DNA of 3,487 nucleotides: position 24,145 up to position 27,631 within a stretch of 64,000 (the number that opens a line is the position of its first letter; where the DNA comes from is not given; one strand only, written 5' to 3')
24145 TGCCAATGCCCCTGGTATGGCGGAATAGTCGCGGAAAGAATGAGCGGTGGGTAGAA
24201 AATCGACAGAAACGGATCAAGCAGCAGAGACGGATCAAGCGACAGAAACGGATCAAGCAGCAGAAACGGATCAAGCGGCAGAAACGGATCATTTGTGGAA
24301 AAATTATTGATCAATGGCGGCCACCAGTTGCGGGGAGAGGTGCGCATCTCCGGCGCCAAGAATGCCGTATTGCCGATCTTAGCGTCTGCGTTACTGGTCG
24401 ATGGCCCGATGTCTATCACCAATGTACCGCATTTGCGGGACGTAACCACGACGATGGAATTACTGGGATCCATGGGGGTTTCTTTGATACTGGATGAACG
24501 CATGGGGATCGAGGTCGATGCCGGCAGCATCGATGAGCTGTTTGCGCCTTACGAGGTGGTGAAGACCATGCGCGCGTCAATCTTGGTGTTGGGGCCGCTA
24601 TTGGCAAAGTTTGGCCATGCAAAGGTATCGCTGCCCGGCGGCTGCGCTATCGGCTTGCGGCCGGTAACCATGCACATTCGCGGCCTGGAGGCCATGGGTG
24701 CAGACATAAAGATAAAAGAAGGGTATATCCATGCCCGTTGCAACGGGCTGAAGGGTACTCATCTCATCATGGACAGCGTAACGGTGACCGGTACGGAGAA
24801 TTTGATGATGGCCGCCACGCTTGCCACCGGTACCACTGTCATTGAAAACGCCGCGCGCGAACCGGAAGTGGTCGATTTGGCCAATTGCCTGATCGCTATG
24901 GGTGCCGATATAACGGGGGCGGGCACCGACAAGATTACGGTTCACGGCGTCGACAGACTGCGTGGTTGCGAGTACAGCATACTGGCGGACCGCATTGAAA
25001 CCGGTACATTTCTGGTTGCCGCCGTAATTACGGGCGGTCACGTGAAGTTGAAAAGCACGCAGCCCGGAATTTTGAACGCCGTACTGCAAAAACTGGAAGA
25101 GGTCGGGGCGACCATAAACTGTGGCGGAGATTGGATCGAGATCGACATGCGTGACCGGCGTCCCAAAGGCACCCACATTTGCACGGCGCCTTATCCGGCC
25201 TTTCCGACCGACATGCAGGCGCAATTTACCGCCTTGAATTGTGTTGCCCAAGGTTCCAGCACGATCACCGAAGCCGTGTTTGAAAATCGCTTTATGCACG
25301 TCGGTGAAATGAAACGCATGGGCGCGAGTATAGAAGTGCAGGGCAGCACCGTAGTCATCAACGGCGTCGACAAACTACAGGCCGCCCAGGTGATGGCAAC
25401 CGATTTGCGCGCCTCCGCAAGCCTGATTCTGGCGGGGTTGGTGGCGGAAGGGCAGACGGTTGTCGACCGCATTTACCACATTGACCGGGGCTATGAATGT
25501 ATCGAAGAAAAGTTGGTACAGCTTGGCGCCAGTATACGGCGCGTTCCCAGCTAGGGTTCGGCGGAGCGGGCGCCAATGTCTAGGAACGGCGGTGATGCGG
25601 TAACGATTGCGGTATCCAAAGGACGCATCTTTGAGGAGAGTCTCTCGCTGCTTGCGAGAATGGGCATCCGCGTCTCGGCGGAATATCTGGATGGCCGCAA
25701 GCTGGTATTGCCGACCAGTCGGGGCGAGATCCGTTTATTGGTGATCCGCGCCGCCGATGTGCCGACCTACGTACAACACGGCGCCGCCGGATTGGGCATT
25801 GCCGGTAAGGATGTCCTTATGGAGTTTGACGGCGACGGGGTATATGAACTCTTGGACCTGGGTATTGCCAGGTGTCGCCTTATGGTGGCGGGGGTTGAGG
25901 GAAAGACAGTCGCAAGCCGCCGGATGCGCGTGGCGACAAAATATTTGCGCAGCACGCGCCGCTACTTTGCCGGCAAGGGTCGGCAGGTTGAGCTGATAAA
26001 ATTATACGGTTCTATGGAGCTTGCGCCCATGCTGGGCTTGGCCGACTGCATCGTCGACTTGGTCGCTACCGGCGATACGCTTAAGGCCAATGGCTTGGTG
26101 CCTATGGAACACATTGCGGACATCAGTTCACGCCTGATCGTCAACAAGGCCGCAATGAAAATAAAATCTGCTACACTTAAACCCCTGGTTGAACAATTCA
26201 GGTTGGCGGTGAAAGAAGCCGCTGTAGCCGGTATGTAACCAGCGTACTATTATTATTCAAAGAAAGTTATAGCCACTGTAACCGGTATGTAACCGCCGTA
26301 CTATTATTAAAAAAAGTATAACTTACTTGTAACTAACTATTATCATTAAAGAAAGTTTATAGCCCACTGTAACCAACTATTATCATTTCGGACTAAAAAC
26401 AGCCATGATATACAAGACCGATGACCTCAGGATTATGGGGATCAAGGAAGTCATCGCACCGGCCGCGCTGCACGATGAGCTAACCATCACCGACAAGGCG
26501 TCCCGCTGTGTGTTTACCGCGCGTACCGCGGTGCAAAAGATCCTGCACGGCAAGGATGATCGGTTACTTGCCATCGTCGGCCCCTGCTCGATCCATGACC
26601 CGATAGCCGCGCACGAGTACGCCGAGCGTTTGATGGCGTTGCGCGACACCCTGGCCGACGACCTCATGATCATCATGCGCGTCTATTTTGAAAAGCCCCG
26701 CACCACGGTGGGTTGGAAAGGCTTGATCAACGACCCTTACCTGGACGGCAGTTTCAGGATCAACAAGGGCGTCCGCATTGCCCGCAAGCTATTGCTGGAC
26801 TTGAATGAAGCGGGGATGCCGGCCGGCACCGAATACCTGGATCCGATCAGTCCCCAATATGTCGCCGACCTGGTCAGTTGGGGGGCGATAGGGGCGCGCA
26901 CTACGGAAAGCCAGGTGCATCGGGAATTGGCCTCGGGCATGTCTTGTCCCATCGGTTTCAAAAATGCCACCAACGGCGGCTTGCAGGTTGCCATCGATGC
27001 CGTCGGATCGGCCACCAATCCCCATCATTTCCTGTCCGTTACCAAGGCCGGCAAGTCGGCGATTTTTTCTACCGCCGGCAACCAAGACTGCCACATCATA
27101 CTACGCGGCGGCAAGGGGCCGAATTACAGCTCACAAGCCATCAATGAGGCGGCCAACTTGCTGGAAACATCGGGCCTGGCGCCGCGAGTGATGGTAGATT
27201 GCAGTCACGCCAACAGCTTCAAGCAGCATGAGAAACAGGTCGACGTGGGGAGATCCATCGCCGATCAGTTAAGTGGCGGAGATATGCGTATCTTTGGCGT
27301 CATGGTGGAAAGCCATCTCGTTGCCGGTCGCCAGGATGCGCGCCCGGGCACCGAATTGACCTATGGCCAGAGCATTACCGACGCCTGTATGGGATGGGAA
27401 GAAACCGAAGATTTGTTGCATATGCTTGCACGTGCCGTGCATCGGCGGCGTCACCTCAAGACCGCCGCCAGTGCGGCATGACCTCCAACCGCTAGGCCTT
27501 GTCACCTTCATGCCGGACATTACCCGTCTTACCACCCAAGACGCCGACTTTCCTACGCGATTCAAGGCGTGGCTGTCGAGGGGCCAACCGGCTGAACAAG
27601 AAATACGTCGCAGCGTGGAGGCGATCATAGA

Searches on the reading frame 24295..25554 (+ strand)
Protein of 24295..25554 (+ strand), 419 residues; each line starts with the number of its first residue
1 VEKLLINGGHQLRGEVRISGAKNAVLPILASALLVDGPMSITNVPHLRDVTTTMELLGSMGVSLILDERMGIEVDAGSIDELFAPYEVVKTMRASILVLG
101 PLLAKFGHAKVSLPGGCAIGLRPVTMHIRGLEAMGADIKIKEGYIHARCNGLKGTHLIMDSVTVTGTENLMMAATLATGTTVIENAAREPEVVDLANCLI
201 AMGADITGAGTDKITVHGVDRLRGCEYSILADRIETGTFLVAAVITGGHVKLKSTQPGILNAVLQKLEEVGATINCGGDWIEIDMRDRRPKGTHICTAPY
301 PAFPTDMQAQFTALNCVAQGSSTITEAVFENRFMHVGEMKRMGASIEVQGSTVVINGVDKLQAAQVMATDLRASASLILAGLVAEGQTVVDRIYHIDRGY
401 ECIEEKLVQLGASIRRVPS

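Call 44: search_protein_families(library=ncbifam, proteins=[window:24295-25554:+], max_evalue=0.00001)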
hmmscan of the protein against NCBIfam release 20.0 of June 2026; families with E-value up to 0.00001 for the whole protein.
window:24295-25554:+ (419 aa): 5 families
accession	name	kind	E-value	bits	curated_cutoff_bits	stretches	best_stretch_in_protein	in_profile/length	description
NF006873.0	PRK09369.1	subfamily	2.4e-180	599.7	297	1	1-417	1-417/419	UDP-N-acetylglucosamine 1-carboxyvinyltransferase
TIGR01072.1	murA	equivalog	5.5e-174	578.8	392.7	1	1-416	1-416/416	UDP-N-acetylglucosamine 1-carboxyvinyltransferase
NF009470.0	PRK12830.1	equivalog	9.2e-141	469.3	552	1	1-417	1-415/417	UDP-N-acetylglucosamine 1-carboxyvinyltransferase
TIGR01356.1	aroA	equivalog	6.4e-23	81.2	287.25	1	14-399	1-401/415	3-phosphoshikimate 1-carboxyvinyltransferase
NF011381.1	PRK14806.1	equivalog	1.8e-14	52.9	902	1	5-414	305-730/733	bifunctional prephenate dehydrogenase/3-phosphoshikimate 1-carboxyvinyltransferase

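Call 67: find_homologous_proteins(query=window:24295-25554:+, max_evalue=1e-100)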
Query window:24295-25554:+ (419 aa): 8000 proteins with E <= 1e-100 among 8000 candidates; the best 120 are listed.
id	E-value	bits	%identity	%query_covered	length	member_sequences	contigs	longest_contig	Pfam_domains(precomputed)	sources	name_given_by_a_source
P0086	1.1e-270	915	100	100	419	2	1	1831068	PF00275.26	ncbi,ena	-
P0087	2.7e-243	825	88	100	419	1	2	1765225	PF00275.26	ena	-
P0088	3.0e-239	812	88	100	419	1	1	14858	PF00275.26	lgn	-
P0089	9.2e-228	774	83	100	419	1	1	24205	PF00275.26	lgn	-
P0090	7.3e-225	764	83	100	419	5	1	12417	PF00275.26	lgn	-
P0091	1.6e-221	753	81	100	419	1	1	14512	PF00275.26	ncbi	-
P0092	3.2e-221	752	81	100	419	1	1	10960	PF00275.26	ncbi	-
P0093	4.8e-221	752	81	100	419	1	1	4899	PF00275.26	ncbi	-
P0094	6.5e-221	751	81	100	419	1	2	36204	PF00275.26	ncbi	-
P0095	1.0e-220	751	81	100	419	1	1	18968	PF00275.26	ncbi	-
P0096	1.4e-220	750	81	100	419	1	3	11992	PF00275.26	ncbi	-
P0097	1.6e-220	750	81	100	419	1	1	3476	PF00275.26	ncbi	-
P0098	2.1e-220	750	81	100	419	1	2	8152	PF00275.26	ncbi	-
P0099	5.3e-220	748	80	100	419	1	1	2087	PF00275.26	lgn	-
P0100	6.4e-220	748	80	100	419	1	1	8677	PF00275.26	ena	-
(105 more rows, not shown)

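Call 68: find_encoding_contigs(protein=P0087, flank=10000, max_places=4)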
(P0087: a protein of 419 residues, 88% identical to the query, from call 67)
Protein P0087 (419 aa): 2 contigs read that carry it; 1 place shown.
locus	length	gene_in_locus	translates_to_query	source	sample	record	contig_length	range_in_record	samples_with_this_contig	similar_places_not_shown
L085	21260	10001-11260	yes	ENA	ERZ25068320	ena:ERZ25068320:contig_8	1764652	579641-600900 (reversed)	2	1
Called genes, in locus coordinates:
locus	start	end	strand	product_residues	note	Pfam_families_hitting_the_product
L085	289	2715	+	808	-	PF00082:Peptidase_S8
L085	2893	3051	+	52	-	-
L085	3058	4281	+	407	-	PF01555:N6_N4_Mtase (faint)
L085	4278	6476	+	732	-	PF13589:HATPase_c_3, PF02518:HATPase_c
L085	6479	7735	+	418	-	-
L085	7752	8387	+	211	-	PF05494:MlaC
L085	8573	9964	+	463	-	PF03602:Cons_hypoth95 (faint), PF01555:N6_N4_Mtase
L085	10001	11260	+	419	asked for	PF00275:EPSP_synthase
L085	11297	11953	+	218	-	PF01634:HisG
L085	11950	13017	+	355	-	PF00793:DAHP_synth_1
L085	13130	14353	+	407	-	PF00815:Histidinol_dh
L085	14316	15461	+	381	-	PF00155:Aminotran_1_2, PF04864:Alliinase_C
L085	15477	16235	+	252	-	PF01784:DUF34_NIF3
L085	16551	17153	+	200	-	PF10399:UCR_Fe-S_N, PF00355:Rieske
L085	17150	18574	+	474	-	PF00033:Cytochrome_B, PF13631:Cytochrom_B_N_2, PF00032:Cytochrom_B_C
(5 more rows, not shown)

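Call 69: find_encoding_contigs(protein=P0088, flank=10000, max_places=4)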
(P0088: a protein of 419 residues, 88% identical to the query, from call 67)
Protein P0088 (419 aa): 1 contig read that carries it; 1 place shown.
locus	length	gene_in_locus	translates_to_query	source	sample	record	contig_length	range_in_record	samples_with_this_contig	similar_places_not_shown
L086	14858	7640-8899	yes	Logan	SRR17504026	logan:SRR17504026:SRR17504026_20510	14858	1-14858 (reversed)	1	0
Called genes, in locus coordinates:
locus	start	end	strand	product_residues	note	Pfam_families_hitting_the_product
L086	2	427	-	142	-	?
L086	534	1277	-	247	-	PF00005:ABC_tran, PF12399:BCA_ABC_TP_C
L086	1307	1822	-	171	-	PF03968:LptD_N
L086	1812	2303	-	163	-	PF06835:LptC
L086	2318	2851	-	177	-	PF00702:Hydrolase (faint), PF08282:Hydrolase_3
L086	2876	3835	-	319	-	PF01699:Na_Ca_ex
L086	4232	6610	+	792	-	PF00082:Peptidase_S8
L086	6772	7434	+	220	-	PF05494:MlaC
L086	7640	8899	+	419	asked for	PF00275:EPSP_synthase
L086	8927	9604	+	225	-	PF01634:HisG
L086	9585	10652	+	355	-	PF00793:DAHP_synth_1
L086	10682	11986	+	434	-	PF00815:Histidinol_dh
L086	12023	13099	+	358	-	PF00155:Aminotran_1_2, PF04864:Alliinase_C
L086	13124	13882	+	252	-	PF01784:DUF34_NIF3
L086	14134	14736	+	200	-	PF10399:UCR_Fe-S_N (weak), PF00355:Rieske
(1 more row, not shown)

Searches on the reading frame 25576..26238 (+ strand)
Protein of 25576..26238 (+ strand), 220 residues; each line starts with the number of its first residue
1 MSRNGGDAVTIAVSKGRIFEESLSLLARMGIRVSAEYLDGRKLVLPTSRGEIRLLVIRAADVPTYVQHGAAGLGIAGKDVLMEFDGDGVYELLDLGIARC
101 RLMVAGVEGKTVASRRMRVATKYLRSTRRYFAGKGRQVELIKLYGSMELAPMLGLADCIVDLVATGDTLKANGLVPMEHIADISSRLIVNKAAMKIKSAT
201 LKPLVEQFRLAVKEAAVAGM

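Call 44: search_protein_families(library=ncbifam, proteins=[window:25576-26238:+], max_evalue=0.00001)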
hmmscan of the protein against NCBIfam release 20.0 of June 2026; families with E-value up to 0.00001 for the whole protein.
window:25576-26238:+ (220 aa): 1 family
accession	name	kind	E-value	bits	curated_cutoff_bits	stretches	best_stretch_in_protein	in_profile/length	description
TIGR00070.1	hisG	equivalog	7.2e-57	192.2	75.75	1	9-189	1-183/183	ATP phosphoribosyltransferase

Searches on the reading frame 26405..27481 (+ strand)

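Call 44: search_protein_families(library=ncbifam, proteins=[window:26405-27481:+], max_evalue=0.00001)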
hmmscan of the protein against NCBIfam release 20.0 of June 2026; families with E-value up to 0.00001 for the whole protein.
window:26405-27481:+ (358 aa): 4 families
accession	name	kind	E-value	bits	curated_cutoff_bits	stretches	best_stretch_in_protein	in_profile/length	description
NF006723.0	PRK09261.1-1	equivalog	3.7e-171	568.7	568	1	1-350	1-350/351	3-deoxy-7-phosphoheptulonate synthase AroG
TIGR00034.1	aroFGH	equivalog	5.3e-160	531.8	173.2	1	6-349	1-342/342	3-deoxy-7-phosphoheptulonate synthase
NF009395.0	PRK12755.1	subfamily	4.5e-156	519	343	1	4-349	6-352/355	3-deoxy-7-phosphoheptulonate synthase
NF009396.0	PRK12756.1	subfamily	4.7e-149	496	463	1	3-349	2-348/349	Trp-sensitive 3-deoxy-7-phosphoheptulonate synthase AroH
